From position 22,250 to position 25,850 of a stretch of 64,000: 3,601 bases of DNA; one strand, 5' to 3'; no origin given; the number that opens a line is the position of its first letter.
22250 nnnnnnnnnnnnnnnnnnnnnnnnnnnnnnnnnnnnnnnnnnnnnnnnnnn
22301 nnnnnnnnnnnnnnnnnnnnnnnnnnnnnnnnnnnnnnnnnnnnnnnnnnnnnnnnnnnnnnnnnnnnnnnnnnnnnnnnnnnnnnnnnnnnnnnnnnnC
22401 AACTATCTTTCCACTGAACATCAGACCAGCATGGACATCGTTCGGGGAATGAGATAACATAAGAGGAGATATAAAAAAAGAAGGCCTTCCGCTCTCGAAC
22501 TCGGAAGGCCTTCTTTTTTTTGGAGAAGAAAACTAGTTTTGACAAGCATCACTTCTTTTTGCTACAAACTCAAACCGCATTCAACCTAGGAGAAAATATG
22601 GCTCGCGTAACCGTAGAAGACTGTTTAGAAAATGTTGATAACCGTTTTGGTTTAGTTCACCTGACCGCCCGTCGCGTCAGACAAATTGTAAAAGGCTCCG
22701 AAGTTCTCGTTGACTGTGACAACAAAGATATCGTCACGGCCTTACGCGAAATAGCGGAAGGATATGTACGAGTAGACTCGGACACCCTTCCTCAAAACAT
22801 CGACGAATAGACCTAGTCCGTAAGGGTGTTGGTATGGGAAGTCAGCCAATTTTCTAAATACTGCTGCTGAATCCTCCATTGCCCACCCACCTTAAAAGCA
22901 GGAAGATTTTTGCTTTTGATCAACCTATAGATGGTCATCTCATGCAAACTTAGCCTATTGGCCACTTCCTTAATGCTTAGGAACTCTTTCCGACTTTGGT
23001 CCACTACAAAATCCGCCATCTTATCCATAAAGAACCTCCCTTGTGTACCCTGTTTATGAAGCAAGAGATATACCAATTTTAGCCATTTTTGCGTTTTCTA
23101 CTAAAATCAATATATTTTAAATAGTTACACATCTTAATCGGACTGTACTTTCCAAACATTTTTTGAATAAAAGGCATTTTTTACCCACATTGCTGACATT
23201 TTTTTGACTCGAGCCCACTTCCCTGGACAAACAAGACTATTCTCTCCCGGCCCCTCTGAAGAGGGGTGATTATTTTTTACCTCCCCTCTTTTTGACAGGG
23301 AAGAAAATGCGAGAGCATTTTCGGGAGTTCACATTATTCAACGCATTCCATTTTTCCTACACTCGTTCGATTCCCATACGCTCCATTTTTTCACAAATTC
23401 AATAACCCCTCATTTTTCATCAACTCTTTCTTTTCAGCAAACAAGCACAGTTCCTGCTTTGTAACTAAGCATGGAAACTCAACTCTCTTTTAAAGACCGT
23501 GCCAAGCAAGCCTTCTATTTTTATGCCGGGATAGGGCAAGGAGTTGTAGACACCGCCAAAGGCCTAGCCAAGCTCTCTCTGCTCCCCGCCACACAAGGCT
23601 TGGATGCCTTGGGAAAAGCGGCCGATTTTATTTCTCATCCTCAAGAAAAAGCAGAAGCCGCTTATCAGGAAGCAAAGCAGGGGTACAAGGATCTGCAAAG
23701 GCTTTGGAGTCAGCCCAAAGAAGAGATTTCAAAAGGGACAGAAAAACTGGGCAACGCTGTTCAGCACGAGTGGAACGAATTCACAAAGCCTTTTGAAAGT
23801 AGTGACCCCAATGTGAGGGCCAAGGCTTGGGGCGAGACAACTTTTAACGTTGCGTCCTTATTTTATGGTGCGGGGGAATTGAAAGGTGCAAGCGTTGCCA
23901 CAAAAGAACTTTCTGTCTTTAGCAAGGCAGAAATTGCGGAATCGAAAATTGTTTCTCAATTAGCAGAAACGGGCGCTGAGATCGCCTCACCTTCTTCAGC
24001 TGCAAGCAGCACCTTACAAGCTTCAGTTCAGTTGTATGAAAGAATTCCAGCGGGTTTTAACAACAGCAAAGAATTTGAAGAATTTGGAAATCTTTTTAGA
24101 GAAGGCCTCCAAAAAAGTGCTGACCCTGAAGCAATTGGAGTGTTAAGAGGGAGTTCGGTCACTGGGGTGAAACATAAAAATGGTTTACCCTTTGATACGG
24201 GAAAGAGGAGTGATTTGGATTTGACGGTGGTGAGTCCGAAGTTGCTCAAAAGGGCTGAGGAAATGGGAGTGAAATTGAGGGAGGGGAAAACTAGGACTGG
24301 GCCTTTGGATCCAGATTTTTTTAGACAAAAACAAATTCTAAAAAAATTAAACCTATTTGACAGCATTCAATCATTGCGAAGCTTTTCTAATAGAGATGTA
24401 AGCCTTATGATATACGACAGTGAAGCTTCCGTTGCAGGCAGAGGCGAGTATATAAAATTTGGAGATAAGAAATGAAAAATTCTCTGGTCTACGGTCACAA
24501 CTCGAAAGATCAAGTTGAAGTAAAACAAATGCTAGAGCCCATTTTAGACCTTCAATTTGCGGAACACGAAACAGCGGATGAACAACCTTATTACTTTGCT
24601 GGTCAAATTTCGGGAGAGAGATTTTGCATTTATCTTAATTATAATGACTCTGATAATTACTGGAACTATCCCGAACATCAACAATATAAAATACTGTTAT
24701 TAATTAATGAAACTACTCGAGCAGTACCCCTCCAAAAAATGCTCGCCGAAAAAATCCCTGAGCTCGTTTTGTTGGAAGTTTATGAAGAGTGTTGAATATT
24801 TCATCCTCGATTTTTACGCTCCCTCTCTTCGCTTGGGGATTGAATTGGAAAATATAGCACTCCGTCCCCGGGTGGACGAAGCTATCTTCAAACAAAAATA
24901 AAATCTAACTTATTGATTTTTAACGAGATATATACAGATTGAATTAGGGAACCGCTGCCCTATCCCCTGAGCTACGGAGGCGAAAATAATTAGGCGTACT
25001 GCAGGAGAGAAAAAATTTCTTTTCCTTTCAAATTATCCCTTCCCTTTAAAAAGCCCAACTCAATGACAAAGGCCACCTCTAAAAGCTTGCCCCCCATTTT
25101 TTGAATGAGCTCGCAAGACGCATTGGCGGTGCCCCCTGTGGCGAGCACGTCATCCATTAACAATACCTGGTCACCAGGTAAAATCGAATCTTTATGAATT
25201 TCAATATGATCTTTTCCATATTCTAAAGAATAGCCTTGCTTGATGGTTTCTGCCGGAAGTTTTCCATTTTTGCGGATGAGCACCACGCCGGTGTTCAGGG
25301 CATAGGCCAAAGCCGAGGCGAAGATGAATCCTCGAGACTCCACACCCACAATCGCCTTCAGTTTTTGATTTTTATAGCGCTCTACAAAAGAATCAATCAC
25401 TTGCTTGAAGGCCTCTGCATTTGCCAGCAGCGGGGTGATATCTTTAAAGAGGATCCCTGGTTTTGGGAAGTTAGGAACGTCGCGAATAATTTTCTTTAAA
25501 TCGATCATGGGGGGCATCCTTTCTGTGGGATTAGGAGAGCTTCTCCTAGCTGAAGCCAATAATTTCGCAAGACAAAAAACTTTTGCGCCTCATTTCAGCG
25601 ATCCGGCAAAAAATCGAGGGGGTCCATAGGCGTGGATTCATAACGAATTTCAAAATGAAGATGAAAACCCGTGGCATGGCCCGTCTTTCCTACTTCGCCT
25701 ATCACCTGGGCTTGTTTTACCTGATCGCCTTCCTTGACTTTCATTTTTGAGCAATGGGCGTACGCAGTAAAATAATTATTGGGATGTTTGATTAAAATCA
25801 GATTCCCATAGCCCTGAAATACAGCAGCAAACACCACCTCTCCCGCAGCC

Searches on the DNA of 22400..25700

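Call 23: search_rna_families(source=window, start=22400, end=25700, threshold=evalue, max_evalue=10, show_alignments=3)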
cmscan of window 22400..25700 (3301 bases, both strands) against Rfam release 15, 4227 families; matches with E-value up to 10: 14.
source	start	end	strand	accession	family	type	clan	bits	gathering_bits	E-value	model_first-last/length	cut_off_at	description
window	22454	22518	+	RF00506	Thr_leader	Cis-reg; leader;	-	27.4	55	0.029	1-118/118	no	Threonine operon leader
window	22473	22527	-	RF00480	HIV_FE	Cis-reg; frameshift_element;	-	27.2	45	0.45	1-52/52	no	HIV Ribosomal frameshift signal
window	22475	22518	-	RF03623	mir-1252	Gene; miRNA;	-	27.1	70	0.14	1-65/65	no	mir-1252 microRNA precursor family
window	22476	22564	-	RF02397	sau-5971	Gene; sRNA;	-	25.6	90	0.16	1-96/96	no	Staphylococcus sRNA sau-5971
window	22475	22546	-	RF01859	Phe_leader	Cis-reg; leader;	-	22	55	1.8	1-125/125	no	Phenylalanine leader peptide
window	22479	22519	+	RF00489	ctRNA_p42d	Gene; antisense;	-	21.5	50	0.23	1-46/46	no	ctRNA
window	23880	23963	-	RF01574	DdR6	Gene; snRNA; snoRNA; CD-box;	-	21.2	90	2.8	1-86/86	no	Dictyostelium snoRNA DdR6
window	22473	22520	+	RF03366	mir-3122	Gene; miRNA;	-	20.5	92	2.5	16-58/73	no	mir-3122 microRNA precursor family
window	25008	25199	-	RF01673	PhrS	Gene; sRNA;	-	19.1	37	0.08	1-212/212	no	PhrS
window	24302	24345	-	RF00979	mir-553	Gene; miRNA;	-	18.6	82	6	1-62/62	no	mir-553 microRNA precursor family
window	22467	22551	-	RF00519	suhB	Gene; sRNA;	CL00108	16.4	41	5.2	1-77/77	no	Makes More Granules Regulator RNA (mmgR)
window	23397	23445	-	RF00287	SNORD44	Gene; snRNA; snoRNA; CD-box;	CL00060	16.1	40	8.5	1-61/61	no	Small nucleolar RNA SNORD44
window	23512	23579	-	RF01905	HOTAIR_2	Gene; lncRNA;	-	13.8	60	5.7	1-69/69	no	HOTAIR conserved region 2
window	22400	22564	+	RF01460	rliH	Gene; sRNA;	-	10.6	100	7.8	272-429/429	5'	Listeria sRNA rliH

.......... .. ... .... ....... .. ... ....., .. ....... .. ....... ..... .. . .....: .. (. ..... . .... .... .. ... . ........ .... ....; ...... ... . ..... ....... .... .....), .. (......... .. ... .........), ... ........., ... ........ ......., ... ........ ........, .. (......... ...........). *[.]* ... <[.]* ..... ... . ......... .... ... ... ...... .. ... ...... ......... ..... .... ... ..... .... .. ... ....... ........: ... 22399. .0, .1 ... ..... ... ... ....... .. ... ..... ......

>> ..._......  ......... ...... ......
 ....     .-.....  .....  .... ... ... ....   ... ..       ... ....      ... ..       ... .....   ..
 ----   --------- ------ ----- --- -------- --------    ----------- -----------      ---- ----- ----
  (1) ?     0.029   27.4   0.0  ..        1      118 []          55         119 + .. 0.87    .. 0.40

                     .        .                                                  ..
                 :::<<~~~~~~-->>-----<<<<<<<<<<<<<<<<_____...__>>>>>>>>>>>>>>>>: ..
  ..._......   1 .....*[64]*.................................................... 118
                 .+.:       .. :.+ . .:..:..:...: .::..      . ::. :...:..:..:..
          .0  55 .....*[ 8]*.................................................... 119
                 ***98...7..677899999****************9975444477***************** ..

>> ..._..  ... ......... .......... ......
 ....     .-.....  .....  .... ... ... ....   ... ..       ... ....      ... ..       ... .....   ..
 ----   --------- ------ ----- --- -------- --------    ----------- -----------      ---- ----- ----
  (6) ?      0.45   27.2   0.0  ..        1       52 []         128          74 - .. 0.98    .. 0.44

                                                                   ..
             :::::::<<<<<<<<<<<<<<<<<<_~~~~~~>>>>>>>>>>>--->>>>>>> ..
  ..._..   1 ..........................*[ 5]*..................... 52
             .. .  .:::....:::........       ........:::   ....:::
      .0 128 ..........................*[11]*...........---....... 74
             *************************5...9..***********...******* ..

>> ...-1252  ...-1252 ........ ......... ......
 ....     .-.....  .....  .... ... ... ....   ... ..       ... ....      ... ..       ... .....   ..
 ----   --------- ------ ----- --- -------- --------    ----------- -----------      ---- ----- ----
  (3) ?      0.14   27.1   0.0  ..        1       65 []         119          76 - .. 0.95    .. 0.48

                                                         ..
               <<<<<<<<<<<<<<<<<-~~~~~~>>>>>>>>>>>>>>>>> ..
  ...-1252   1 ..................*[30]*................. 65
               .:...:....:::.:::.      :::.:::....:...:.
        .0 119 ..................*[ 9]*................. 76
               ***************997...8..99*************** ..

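Call 28: search_rna_families(source=window, start=24946, end=25100, threshold=evalue, max_evalue=10, show_alignments=2)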
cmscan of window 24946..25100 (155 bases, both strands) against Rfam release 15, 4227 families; matches with E-value up to 10: 3.
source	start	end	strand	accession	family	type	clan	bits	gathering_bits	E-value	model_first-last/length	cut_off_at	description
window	24997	25032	-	RF04356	Plastid-ndhA-ndhB-1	Intron;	CL00155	13.6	61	1.6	1-49/49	no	Plastid-ndhA-ndhB-1 group II-D5 intron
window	24952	24973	+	RF02480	GlsR14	Gene; snRNA; snoRNA; CD-box;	-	9.9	90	4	47-68/68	no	Small nucleolar RNA GlsR14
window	25001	25093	-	RF02156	NPPA-AS1_1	Gene; lncRNA;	-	9.3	45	8.1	85-176/176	no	NPPA antisense RNA 1 conserved region 1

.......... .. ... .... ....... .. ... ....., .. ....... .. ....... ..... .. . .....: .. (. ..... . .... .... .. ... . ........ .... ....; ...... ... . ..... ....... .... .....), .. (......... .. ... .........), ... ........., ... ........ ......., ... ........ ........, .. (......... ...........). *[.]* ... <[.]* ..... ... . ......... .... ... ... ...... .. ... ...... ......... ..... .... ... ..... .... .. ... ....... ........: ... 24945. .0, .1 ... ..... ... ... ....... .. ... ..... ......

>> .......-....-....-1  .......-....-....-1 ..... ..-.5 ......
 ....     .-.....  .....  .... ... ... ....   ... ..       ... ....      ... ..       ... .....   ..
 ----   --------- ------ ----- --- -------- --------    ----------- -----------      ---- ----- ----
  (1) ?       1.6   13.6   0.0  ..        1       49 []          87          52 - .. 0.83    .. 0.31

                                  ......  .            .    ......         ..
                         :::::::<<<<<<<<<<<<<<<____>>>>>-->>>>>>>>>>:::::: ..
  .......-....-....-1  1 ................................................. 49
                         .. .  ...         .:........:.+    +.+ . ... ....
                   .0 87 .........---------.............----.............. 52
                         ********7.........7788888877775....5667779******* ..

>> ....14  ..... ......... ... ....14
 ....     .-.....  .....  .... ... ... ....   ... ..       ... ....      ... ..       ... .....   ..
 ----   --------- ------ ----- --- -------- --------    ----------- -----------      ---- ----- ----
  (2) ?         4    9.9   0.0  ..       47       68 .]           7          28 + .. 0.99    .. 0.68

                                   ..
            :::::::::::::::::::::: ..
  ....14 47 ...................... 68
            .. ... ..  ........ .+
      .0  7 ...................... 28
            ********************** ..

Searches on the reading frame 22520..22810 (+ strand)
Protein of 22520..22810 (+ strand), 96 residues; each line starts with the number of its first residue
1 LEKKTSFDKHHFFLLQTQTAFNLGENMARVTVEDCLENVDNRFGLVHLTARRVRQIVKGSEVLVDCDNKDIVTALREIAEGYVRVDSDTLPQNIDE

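Call 4: search_protein_families(library=pfam, proteins=[window:22520-22810:+], max_evalue=1)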
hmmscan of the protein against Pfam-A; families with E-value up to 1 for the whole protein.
window:22520-22810:+ (96 aa): 1 family
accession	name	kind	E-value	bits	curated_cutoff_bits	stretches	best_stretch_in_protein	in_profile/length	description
PF01192.27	RNA_pol_Rpb6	-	1.7e-17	63.6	26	1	34-84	1-52/53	RNA polymerase Rpb6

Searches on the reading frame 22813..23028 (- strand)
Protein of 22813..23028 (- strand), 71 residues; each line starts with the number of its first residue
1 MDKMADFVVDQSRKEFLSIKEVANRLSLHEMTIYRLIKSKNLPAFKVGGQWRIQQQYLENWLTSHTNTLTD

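Call 4: search_protein_families(library=pfam, proteins=[window:22813-23028:-], max_evalue=1)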
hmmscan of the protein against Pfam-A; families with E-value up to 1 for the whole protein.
window:22813-23028:- (71 aa): 12 families
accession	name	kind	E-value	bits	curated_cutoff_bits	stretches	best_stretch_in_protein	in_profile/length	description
PF12728.13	HTH_17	-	3.6e-15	56.4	27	1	16-65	1-50/51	Helix-turn-helix domain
PF13542.12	HTH_Tnp_ISL3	-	0.0037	17.1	27.4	1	5-38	17-48/51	Helix-turn-helix domain of transposase family ISL3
PF04552.19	Sigma54_DBD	-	0.0048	17.1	22.8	1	15-42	48-75/160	Sigma-54, DNA binding domain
PF13730.12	HTH_36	-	0.0076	16.5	25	1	4-38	14-47/55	Helix-turn-helix domain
PF21531.3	Rv2175c_wHTH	-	0.026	14.9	27.1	1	13-53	12-52/57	DNA-binding protein Rv2175c, wHTH domain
PF08279.18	HTH_11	-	0.032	14.5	25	1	12-38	12-37/55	HTH domain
PF22083.2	I-HmuI_NUMOD-like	-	0.055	13.5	27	1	13-38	9-34/46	DNA endonuclease I-HmuI-like, NUMOD-like domain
PF13384.12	HTH_23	-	0.07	13.4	24.6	1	17-38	18-39/50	Homeodomain-like domain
PF05930.18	Phage_AlpA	-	0.096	13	21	1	16-43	3-30/51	Prophage CP4-57 regulatory protein (AlpA)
PF01527.26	HTH_Tnp_1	-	0.1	13.2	24.1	1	9-38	16-45/75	Transposase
PF13936.12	HTH_38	-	0.11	12.7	27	1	17-38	21-42/44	Helix-turn-helix domain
PF13338.12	AbiEi_4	-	0.15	12.6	25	1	12-39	9-35/49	Transcriptional regulator, AbiEi antitoxin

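Call 5: search_protein_families(library=ncbifam, proteins=[window:22813-23028:-], max_evalue=1)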
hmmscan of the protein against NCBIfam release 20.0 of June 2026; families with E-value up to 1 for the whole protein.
window:22813-23028:- (71 aa): 6 families
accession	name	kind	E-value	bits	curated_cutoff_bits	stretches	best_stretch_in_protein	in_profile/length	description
TIGR01764.1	excise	domain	1.8e-15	57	28.8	1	16-63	1-48/49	excisionase family DNA-binding protein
NF047737.1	antiphage_MADS1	equivalog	1.8e-15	56.9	80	1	15-62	2-49/49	methylation-associated defense system helix-turn-helix domain-containing protein MAD1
TIGR02395.1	rpoN_sigma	equivalog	0.0017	17.5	277.35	1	17-42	324-349/434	RNA polymerase factor sigma-54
NF040990.2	MamR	equivalog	0.0022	18.3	100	1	18-63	45-90/91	magnetosome protein MamR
NF007961.0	PRK10681.1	equivalog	0.009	15.4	244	1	6-65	11-70/252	DNA-binding transcriptional repressor DeoR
NF033518.0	transpos_IS607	equivalog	0.02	14.4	110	1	20-65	1-47/187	IS607 family transposase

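Call 6: search_protein_families(library=padloc, proteins=[window:22813-23028:-], max_evalue=1)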
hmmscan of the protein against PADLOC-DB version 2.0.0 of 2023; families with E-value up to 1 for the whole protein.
window:22813-23028:- (71 aa): 1 family
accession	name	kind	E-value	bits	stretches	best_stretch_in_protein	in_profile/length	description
PDLC04133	mad1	-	1.4e-07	29.7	1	15-62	4-51/60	mads_1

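Call 100: search_protein_families(library=phrogs, proteins=[window:22813-23028:-], max_evalue=0.01)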
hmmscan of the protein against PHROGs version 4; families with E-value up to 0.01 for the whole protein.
window:22813-23028:- (71 aa): 10 families
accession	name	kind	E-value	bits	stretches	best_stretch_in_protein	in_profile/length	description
phrog_66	-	integration and excision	6.1e-12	46.9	1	10-67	87-145/412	excisionase and transcriptional regulator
phrog_7338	-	unknown function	2e-07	32.1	1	10-67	24-82/87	-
phrog_6401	-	DNA, RNA and nucleotide metabolism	7.6e-07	29.9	1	14-65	7-59/64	DNA binding protein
phrog_1840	-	integration and excision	5.4e-06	27.8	1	17-69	7-60/90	excisionase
phrog_15534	-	DNA, RNA and nucleotide metabolism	8.3e-06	27.3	1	15-66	42-92/93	HTH DNA binding protein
phrog_25262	-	unknown function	1.7e-05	25.7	1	10-65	28-84/106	-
phrog_10045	-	DNA, RNA and nucleotide metabolism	2e-05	25.3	1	12-56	16-61/74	HTH DNA binding protein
phrog_668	-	DNA, RNA and nucleotide metabolism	3.7e-05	24.5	1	2-68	49-116/181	HTH DNA binding protein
phrog_17740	-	unknown function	0.0056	17.5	0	33-64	8-39/62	-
phrog_2907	-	integration and excision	0.0081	17.6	1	14-55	4-50/117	excisionase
